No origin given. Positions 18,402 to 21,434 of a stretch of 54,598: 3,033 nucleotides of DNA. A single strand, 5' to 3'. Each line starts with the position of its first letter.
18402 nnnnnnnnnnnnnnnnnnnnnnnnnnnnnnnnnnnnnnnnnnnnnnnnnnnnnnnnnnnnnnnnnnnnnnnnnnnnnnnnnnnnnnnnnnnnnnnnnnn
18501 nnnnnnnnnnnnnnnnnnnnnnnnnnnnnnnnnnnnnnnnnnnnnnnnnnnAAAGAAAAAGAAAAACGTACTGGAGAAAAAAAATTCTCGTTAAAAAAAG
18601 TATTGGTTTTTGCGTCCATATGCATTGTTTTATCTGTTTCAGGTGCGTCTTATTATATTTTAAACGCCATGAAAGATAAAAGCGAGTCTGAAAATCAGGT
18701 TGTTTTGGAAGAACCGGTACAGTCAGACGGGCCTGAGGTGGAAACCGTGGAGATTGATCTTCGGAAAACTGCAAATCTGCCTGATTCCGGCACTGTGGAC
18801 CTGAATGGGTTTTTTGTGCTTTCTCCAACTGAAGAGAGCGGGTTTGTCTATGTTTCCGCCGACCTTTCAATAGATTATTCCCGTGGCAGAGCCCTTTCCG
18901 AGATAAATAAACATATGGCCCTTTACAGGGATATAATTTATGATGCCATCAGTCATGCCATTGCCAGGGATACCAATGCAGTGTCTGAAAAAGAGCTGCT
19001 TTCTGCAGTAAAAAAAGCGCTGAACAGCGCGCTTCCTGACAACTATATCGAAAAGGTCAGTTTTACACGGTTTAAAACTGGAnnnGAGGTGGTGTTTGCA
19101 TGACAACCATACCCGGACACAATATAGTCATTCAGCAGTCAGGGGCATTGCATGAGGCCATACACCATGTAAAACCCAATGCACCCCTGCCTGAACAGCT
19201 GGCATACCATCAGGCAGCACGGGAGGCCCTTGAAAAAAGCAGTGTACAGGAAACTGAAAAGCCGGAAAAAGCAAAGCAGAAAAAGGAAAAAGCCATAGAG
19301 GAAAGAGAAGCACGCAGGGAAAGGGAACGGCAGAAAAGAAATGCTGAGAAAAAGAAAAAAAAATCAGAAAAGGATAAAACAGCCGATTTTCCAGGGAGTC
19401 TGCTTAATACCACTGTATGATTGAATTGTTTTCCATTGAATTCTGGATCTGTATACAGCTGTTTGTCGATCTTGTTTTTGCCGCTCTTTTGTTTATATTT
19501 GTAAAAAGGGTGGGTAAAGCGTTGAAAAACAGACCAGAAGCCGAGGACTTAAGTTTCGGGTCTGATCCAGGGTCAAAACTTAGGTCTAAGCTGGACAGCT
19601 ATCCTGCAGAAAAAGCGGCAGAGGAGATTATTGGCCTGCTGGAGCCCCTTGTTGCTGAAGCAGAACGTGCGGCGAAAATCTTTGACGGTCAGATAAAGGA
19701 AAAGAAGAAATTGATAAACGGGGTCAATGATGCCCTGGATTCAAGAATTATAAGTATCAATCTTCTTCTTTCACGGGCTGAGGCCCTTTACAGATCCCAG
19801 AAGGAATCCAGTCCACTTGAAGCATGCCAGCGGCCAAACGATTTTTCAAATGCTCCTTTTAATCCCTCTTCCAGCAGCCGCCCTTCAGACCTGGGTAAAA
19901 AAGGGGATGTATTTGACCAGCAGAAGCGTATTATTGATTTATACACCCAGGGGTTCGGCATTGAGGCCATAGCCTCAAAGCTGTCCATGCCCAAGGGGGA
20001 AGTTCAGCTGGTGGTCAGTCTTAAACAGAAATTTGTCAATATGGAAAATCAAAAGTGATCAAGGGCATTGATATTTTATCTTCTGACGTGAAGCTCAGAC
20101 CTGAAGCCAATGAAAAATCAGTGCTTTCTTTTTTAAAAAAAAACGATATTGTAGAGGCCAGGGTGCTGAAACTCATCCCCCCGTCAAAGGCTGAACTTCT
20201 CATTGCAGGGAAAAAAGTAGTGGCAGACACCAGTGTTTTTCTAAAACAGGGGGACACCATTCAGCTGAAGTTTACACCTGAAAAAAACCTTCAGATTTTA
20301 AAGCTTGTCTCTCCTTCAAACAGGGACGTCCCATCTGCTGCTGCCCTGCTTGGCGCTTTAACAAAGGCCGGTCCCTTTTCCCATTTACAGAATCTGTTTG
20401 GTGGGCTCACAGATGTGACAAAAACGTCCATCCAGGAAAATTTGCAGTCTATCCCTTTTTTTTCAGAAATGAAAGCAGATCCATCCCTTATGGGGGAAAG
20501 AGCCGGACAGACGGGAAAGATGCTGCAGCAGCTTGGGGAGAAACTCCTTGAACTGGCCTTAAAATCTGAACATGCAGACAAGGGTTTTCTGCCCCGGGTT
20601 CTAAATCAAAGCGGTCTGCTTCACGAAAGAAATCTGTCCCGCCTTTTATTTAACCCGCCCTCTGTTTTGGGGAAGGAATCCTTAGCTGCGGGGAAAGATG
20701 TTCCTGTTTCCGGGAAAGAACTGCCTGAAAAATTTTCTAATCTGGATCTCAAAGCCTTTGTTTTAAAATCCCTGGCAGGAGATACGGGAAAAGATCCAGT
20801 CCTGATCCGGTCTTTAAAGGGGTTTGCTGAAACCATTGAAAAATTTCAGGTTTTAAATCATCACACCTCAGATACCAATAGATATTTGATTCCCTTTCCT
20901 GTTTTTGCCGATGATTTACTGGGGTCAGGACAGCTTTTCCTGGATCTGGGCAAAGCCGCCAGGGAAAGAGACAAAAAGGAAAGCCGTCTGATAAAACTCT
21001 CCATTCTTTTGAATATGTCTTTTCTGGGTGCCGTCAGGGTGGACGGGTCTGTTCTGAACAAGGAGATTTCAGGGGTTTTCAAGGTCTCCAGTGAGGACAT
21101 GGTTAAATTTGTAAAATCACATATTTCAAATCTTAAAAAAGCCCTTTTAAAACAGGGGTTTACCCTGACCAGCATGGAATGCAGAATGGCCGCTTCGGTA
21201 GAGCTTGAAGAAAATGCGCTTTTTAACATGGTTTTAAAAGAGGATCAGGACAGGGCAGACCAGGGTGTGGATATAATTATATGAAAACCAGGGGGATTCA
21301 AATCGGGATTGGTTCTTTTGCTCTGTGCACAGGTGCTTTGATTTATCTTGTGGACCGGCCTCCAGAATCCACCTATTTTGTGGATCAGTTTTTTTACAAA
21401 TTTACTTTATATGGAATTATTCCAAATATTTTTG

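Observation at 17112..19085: Second FliL-domain protein with a multivalent array of FliM/CheZ-type CheY-P docking peptides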

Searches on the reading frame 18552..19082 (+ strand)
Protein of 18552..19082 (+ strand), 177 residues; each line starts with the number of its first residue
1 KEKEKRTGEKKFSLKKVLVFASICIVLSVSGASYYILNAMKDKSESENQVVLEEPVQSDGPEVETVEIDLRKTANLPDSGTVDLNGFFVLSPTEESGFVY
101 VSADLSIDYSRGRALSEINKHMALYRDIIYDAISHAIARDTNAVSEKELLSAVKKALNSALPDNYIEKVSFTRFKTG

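Call 21: search_protein_families(library=pfam, alignment_id=A1, max_evalue=0.01)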
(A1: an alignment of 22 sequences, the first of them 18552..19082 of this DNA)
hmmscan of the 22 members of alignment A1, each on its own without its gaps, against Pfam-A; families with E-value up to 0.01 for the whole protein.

A. member 1, window:18552-19082:+ (177 aa): 1 family
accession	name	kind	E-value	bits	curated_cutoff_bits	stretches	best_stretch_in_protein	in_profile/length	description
PF03748.19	FliL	-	3.6e-06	27.9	24.6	1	82-174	2-100/103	Flagellar basal body-associated protein FliL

B. families by the number of members that match (of 22 scanned): 2 families
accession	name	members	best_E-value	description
PF03748.19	FliL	9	1.6e-06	Flagellar basal body-associated protein FliL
PF02431.20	Chalcone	1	0.0085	Chalcone-flavanone isomerase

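Call 22: search_solved_structures(query=A1, max_evalue=10, show_alignments=1)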
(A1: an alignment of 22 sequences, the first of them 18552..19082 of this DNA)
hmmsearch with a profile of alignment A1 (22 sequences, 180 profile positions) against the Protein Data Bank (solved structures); distinct sequences matched with E-value up to 10: 3.
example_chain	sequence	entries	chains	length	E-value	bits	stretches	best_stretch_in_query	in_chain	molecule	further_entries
9hmf_O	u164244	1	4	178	1.7e-06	31.3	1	5-179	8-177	Flagellar protein FliL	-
7sgn_A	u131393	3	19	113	0.00014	25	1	99-177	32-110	Flagellar protein FliL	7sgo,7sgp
5nc6_B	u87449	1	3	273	1.1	12.3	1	20-67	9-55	Peptidoglycan N-acetylglucosamine deacetylase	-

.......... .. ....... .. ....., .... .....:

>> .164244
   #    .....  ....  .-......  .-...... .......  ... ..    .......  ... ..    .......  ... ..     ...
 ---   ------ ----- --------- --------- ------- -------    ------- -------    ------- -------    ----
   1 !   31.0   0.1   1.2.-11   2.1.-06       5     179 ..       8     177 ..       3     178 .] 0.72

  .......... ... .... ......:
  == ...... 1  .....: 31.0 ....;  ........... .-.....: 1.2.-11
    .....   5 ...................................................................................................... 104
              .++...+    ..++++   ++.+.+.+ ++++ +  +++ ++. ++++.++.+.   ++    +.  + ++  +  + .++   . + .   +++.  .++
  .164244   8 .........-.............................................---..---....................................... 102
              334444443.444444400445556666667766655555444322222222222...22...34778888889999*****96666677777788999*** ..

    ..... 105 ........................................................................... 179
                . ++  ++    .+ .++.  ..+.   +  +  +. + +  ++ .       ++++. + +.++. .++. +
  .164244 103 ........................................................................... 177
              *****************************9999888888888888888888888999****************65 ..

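Call 27: predict_structure(alignment_id=A1)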
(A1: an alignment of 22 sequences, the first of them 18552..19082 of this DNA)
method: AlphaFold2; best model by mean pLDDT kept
length: 177 residues; sequences in the alignment: 22
mean_pLDDT: 80.8   pTM: 0.56
mean pLDDT of the five models: 80.8, 80.1, 79.6, 78.8, 78.7
residues with pLDDT >= 90: 88; 70-90: 41; 50-70: 27; < 50: 21
segments of 3 or more residues with pLDDT < 50: 4-8, 46-50, 53-60
pLDDT, mean of each block of 10 residues (from residue 1): 49 75 90 81 52 45 56 73 96 87 97 93 97 93 90 97 94 95
secondary structure, 60 per line:
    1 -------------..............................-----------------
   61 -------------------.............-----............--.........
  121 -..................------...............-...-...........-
elements in order: H14-43 E80-92 E98-109 H112-120 H122-139 H146-160 E166-176

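Call 30: fold_search(model_id=the predicted structure, library=pdb)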
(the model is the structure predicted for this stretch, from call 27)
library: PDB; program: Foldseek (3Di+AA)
matches with E <= 10: 345; with E <= 0.001: 14
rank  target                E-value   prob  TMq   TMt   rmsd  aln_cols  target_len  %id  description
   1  9hmf_O                5.5e-06  1.00  0.45  0.78   2.9       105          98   21  Periplasmic scaffold of the Campylobacter jejuni flagellar motor (alpha carbon trace) (released 2024-12-25)
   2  7sgn_I                6.6e-06  1.00  0.46  0.76   3.3       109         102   24  Crystal structure of periplasmic domain of Helicobacter pylori FliL (residues 81 to 183) (crystal form A) (released 2022-03-23)
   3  7sgn_C                1.2e-05  1.00  0.45  0.71   2.7       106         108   24  Crystal structure of periplasmic domain of Helicobacter pylori FliL (residues 81 to 183) (crystal form A) (released 2022-03-23)
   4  7sgn_G                1.2e-05  1.00  0.46  0.75   3.8       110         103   24  Crystal structure of periplasmic domain of Helicobacter pylori FliL (residues 81 to 183) (crystal form A) (released 2022-03-23)
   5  7sgn_A                1.2e-05  1.00  0.46  0.77   2.5       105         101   25  Crystal structure of periplasmic domain of Helicobacter pylori FliL (residues 81 to 183) (crystal form A) (released 2022-03-23)
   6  7sgn_E                1.4e-05  1.00  0.45  0.76   2.7       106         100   24  Crystal structure of periplasmic domain of Helicobacter pylori FliL (residues 81 to 183) (crystal form A) (released 2022-03-23)
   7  7sgn_K                6.8e-05  1.00  0.43  0.75   3.8       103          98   22  Crystal structure of periplasmic domain of Helicobacter pylori FliL (residues 81 to 183) (crystal form A) (released 2022-03-23)
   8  6ahq_A                1.3e-04  1.00  0.41  0.61   4.1       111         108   18  Structure of the 40-167 fragment of FliL (released 2019-03-06)
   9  6ahq_N                1.5e-04  1.00  0.39  0.59   3.8       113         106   18  Structure of the 40-167 fragment of FliL (released 2019-03-06)
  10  6ahp_A                3.1e-04  1.00  0.41  0.62   3.6       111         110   18  Structure of the 58-167 fragment of FliL (released 2019-03-06)
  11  6ahq_C                4.8e-04  1.00  0.44  0.67   3.4       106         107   20  Structure of the 40-167 fragment of FliL (released 2019-03-06)
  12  4fvf_A                4.8e-04  1.00  0.37  0.51   4.5       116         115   17  SPFH domain of mouse stomatin (Crystal form 1) (released 2012-08-15)
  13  4fvj_C                5.5e-04  1.00  0.37  0.53   4.5       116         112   18  SPFH domain of the mouse stomatin (Crystal form 2) (released 2012-08-15)
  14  4fvj_E                9.1e-04  1.00  0.36  0.51   4.2       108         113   19  SPFH domain of the mouse stomatin (Crystal form 2) (released 2012-08-15)
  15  4fvj_A                1.2e-03  1.00  0.35  0.50   4.6       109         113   16  SPFH domain of the mouse stomatin (Crystal form 2) (released 2012-08-15)
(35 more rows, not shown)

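Call 32: find_related_loci(query=window:18552-19082:+, collection=genome_contigs, flank=7000)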
Query window:18552-19082:+ (177 aa) in genome_contigs; peptide patterns used: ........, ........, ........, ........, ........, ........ (x = any residue, [..] = any of these).
334 stretches matched a pattern; 2 encode a relative of the query (tblastn E <= 1e-3); 2 distinct loci.
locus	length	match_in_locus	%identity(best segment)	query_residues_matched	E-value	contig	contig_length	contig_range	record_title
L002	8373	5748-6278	77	1-177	5e-92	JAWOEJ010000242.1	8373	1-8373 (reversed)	MAG: Desulfobacteraceae bacterium isolate BLK5-3.bin.174 k191_3036498, whole genome shotgun sequence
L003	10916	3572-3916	43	62-175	1e-26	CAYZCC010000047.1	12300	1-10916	MAG TPA_asm: uncultured Desulfobacula sp. isolate binchicken_co397_16 genome assembly, contig: NODE_662_length_12300_cov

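Call 47: search_protein_families(library=ncbifam, proteins=[window:18552-19082:+], max_evalue=0.01)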
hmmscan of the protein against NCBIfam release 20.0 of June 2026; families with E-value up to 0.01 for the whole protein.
window:18552-19082:+ (177 aa): 3 families
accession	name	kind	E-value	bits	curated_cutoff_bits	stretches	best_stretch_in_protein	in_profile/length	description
NF006283.1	PRK08455.1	equivalog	4e-10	39.6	187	1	2-174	6-179/182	flagellar basal body-associated protein FliL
NF004285.1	PRK05696.1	equivalog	4.2e-05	23.4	179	1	5-174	8-168/171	flagellar basal body-associated protein FliL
NF005826.1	PRK07718.1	equivalog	0.0015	18.4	140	0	101-174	66-140/143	flagellar basal body-associated protein FliL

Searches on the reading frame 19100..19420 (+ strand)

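Call 4: search_protein_families(library=pfam, proteins=[window:19100-19420:+], max_evalue=1)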
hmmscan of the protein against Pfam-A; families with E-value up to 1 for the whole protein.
window:19100-19420:+ (106 aa): 8 families
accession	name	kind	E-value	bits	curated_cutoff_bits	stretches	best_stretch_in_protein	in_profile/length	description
PF02029.20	Caldesmon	-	0.00047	19.5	50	1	45-95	43-93/498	Caldesmon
PF22611.1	CFAP126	-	0.025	15.5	27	1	31-93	100-162/184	Flattop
PF10278.14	Med19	-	0.28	11.6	25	1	14-91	94-169/178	Mediator of RNA pol II transcription subunit 19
PF02724.19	CDC45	-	0.3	9.8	34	1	44-91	125-206/624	CDC45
PF06217.17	GAGA_bind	-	0.34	11.5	26.6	1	16-91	71-147/284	GAGA binding protein-like family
PF21730.2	Vma22_CCDC115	-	0.43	11.4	28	1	44-93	68-114/143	Vma22/CCDC115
PF06459.17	RR_TM4-6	-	0.47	10.6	25.1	1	37-91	90-153/277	Ryanodine Receptor TM 4-6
PF18928.5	DUF5677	-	0.56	10.7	27.1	1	46-93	73-116/166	Family of unknown function (DUF5677)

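Call 47: search_protein_families(library=ncbifam, proteins=[window:19100-19417:+], max_evalue=0.01)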
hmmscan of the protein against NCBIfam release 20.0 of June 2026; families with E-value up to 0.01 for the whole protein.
window:19100-19417:+ (106 aa): 0 families

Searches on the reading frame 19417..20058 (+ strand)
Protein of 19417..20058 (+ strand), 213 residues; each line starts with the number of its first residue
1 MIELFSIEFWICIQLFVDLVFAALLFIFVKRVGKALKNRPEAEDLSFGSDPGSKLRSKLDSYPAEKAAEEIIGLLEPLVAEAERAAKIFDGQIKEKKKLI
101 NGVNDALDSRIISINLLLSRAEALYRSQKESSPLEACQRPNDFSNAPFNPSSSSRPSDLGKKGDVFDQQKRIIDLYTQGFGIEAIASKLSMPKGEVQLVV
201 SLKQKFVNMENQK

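Call 4: search_protein_families(library=pfam, proteins=[window:19417-20058:+], max_evalue=1)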
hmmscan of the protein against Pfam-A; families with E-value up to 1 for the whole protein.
window:19417-20058:+ (213 aa): 4 families
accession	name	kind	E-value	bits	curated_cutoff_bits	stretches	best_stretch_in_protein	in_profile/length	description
PF19610.4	DUF6115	-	4.6e-06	27.5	27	1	164-202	95-133/134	Family of unknown function (DUF6115)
PF10975.14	DUF2802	-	0.0016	19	33.5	1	171-203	35-67/68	Protein of unknown function (DUF2802)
PF25787.1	HTH_SB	-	0.015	15.5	43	1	167-201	10-44/53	Sleeping Beauty transposase HTH domain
PF24151.2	ArlX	-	0.032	14.2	28.7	1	20-115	14-106/229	ArlX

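Call 47: search_protein_families(library=ncbifam, proteins=[window:19417-20055:+], max_evalue=0.01)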
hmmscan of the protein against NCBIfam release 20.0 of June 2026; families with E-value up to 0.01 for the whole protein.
window:19417-20055:+ (213 aa): 1 family
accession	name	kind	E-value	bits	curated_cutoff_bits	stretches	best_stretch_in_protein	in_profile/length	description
NF047515.1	SpiroCoCo_C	equivalog_domain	0.00025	20.3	125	1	165-199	279-312/313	SpiroCoCo family coiled-coil protein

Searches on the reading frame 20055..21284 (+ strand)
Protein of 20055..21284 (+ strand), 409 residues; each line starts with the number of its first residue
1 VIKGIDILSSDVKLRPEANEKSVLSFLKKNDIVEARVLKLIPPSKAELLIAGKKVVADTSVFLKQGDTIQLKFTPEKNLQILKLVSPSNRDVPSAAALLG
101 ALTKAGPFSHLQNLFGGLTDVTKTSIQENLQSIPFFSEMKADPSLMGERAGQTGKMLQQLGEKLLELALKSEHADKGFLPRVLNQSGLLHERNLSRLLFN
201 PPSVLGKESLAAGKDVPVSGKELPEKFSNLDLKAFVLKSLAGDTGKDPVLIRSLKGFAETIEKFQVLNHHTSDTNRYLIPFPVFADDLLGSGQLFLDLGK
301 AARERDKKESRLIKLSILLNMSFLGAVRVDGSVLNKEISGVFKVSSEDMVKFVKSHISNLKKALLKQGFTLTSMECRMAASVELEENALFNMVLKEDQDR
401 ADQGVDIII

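Call 4: search_protein_families(library=pfam, proteins=[window:20055-21284:+], max_evalue=1)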
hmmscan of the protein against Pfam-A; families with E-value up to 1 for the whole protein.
window:20055-21284:+ (409 aa): 2 families
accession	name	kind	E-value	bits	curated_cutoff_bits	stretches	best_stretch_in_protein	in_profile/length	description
PF02120.21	Flg_hook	-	1.1e-07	32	29.8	1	313-379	13-79/85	Flagellar hook-length control protein FliK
PF11165.13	DUF2949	-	0.13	13.2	24.2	1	160-198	14-52/56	Protein of unknown function (DUF2949)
